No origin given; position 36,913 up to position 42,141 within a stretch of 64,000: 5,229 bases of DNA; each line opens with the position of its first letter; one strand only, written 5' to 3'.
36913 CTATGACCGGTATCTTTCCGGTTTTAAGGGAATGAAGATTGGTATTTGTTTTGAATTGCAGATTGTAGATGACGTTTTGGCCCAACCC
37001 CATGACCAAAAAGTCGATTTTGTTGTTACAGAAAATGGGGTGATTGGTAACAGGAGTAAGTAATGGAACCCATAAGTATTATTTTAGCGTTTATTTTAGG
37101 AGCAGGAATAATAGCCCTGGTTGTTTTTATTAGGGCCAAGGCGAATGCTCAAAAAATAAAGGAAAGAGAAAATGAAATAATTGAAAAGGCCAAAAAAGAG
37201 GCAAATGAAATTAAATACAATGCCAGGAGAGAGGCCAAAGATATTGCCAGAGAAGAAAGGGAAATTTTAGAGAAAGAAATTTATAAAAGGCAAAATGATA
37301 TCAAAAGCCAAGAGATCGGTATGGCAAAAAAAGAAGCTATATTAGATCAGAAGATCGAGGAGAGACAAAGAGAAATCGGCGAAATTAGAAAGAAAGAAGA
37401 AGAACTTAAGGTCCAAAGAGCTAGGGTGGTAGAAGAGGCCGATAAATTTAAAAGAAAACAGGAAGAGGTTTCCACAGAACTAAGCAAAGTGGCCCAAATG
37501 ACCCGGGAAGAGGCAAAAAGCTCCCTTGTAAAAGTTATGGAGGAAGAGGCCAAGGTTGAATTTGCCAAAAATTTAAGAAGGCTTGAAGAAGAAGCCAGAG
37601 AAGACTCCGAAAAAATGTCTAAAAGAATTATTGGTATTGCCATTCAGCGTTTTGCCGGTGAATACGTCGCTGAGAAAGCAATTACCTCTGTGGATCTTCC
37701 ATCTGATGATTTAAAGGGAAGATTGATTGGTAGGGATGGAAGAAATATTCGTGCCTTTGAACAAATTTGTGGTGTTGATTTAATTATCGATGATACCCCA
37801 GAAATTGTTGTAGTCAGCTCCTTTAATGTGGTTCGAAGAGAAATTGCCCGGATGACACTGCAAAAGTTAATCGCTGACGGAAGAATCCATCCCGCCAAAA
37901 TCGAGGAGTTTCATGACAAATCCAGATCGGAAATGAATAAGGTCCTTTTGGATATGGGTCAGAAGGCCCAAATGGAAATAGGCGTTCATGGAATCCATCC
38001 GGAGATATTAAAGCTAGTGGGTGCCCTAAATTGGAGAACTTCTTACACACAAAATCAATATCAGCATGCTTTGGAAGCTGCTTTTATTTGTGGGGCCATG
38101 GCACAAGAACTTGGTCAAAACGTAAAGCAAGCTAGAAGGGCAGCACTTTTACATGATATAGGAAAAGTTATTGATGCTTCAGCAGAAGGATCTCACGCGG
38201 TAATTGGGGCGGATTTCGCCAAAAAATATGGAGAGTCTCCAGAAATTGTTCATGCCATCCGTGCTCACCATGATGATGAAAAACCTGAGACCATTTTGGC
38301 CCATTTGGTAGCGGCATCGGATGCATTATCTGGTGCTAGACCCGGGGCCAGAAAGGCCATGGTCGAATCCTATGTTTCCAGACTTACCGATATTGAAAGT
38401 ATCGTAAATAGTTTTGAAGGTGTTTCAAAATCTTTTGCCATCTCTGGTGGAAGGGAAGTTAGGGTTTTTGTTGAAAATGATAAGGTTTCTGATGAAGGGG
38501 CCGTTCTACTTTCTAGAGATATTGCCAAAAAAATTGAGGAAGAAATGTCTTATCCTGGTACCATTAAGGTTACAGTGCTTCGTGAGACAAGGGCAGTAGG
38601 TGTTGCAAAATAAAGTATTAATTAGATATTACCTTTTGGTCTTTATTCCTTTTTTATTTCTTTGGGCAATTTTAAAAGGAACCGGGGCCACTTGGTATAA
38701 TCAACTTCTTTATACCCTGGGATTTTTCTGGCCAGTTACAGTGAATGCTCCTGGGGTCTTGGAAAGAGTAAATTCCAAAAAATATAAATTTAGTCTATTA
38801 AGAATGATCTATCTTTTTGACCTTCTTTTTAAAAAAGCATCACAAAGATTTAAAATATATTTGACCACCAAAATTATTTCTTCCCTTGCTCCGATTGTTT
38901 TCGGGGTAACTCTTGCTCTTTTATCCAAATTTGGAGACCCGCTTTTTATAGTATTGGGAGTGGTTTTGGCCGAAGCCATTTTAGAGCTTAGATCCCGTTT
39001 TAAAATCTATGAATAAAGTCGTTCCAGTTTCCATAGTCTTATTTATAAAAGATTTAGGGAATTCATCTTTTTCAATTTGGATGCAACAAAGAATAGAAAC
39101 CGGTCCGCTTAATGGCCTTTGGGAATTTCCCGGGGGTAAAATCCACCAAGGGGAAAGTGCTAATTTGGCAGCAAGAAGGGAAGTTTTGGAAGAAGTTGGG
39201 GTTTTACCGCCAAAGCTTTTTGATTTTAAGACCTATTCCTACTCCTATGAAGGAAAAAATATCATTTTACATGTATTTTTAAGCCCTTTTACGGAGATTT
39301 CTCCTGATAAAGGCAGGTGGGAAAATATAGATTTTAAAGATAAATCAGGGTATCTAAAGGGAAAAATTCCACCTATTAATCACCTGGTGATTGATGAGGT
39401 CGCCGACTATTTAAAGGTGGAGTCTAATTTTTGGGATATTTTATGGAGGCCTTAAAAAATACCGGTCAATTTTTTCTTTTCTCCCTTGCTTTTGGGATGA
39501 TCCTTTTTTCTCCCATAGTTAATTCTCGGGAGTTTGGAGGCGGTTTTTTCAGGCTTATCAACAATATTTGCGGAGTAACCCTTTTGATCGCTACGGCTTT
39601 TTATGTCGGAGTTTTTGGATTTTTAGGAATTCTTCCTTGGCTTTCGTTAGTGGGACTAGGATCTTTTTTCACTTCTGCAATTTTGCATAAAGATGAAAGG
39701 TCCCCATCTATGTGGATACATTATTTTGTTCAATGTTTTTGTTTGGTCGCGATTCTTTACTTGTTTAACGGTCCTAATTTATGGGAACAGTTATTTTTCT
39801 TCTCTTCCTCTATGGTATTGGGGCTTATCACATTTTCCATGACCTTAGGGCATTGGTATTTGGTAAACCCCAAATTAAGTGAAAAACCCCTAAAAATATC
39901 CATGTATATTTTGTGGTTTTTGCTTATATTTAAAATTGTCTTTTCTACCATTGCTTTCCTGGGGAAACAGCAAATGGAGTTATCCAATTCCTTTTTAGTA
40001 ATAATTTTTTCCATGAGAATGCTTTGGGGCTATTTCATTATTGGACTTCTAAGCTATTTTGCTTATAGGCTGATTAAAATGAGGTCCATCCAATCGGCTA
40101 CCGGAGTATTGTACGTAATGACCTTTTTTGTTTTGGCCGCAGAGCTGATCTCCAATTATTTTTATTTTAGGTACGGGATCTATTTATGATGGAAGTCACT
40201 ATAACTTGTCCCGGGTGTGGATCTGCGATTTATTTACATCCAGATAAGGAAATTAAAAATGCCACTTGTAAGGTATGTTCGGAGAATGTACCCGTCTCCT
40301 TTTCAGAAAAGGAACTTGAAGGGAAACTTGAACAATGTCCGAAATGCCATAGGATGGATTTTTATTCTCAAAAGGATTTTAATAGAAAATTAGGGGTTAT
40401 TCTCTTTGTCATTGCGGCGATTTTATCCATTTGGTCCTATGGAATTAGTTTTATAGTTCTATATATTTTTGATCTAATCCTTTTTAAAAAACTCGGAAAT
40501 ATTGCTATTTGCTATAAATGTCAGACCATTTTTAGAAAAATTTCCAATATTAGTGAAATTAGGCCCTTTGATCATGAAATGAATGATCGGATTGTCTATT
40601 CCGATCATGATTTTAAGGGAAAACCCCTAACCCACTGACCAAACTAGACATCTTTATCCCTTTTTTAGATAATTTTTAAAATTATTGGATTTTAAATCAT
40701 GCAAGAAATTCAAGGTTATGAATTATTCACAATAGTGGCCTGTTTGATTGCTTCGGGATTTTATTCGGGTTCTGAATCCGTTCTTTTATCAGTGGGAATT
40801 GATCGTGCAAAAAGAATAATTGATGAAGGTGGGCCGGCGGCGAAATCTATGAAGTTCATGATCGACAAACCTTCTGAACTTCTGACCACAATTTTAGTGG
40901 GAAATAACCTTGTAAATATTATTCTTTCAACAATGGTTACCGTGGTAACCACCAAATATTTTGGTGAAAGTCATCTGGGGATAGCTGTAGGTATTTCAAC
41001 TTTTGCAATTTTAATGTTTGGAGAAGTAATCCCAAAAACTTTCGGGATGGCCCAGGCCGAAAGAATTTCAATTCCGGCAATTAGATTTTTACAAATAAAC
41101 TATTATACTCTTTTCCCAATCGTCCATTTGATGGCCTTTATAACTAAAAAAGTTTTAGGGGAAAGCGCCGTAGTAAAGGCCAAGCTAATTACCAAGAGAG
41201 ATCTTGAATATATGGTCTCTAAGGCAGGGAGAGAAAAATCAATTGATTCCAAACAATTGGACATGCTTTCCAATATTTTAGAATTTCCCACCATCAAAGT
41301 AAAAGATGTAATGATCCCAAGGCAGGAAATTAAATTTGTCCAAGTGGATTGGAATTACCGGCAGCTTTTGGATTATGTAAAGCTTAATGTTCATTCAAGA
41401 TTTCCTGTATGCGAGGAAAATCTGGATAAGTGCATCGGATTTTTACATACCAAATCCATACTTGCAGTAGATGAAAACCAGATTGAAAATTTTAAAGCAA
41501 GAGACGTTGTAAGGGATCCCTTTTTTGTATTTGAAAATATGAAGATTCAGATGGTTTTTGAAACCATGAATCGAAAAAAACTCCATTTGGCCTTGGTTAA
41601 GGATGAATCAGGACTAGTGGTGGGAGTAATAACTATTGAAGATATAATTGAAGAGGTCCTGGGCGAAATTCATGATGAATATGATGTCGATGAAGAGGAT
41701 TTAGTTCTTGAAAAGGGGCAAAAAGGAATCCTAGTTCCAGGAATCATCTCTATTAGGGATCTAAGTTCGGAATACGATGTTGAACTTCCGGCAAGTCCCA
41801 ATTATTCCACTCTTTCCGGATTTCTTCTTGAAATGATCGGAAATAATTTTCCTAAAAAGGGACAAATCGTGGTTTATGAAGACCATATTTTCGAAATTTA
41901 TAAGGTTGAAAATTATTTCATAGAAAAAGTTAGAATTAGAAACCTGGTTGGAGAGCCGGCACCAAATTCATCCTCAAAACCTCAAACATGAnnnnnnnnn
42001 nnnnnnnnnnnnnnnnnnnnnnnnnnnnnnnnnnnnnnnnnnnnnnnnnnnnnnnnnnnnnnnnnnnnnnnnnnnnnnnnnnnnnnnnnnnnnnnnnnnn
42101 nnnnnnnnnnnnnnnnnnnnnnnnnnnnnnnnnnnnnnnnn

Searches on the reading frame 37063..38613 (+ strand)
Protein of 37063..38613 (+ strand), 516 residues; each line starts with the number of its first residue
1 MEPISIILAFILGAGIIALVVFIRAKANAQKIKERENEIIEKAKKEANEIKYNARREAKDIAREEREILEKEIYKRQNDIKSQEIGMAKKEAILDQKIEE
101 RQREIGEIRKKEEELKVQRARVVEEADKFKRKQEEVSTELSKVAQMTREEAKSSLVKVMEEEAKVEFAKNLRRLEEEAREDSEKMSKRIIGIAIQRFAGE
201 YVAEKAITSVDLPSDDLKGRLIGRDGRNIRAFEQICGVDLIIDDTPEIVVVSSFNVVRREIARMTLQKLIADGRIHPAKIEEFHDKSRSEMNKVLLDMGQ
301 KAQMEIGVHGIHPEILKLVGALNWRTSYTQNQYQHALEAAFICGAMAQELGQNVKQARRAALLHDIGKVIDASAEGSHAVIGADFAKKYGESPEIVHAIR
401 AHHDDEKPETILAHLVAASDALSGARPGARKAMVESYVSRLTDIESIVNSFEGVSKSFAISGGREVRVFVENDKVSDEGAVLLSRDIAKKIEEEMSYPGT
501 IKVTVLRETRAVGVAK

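Call 87: search_protein_families(library=pfam, proteins=[window:37063-38613:+], max_evalue=0.00001)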
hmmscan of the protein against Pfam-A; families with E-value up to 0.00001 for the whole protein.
window:37063-38613:+ (516 aa): 4 families
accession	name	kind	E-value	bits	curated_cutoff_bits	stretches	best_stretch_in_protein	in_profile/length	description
PF12072.13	RNase_Y_N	-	4.5e-30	105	32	1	4-201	4-201/201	RNase Y N-terminal region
PF01966.28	HD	-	3e-18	66.6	22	1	333-423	2-114/116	HD domain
PF08668.18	HDOD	-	4.8e-06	26.6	22.9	0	332-370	95-134/196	HDOD domain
PF00013.35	KH_1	-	6.6e-06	26.2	21.5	0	210-264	4-62/66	KH domain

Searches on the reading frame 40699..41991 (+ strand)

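Call 87: search_protein_families(library=pfam, proteins=[window:40699-41991:+], max_evalue=0.00001)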
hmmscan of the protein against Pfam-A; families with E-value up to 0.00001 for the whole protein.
window:40699-41991:+ (430 aa): 3 families
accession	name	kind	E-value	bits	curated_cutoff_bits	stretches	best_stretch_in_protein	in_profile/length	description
PF01595.25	CNNM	-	1.1e-38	133.2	28.4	1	11-184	2-179/181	Cyclin M transmembrane N-terminal domain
PF00571.33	CBS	-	2e-15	57.3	24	1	268-321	2-56/57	CBS domain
PF03471.22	CorC_HlyC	-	6.6e-15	55.3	27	1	340-414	4-78/81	Transporter associated domain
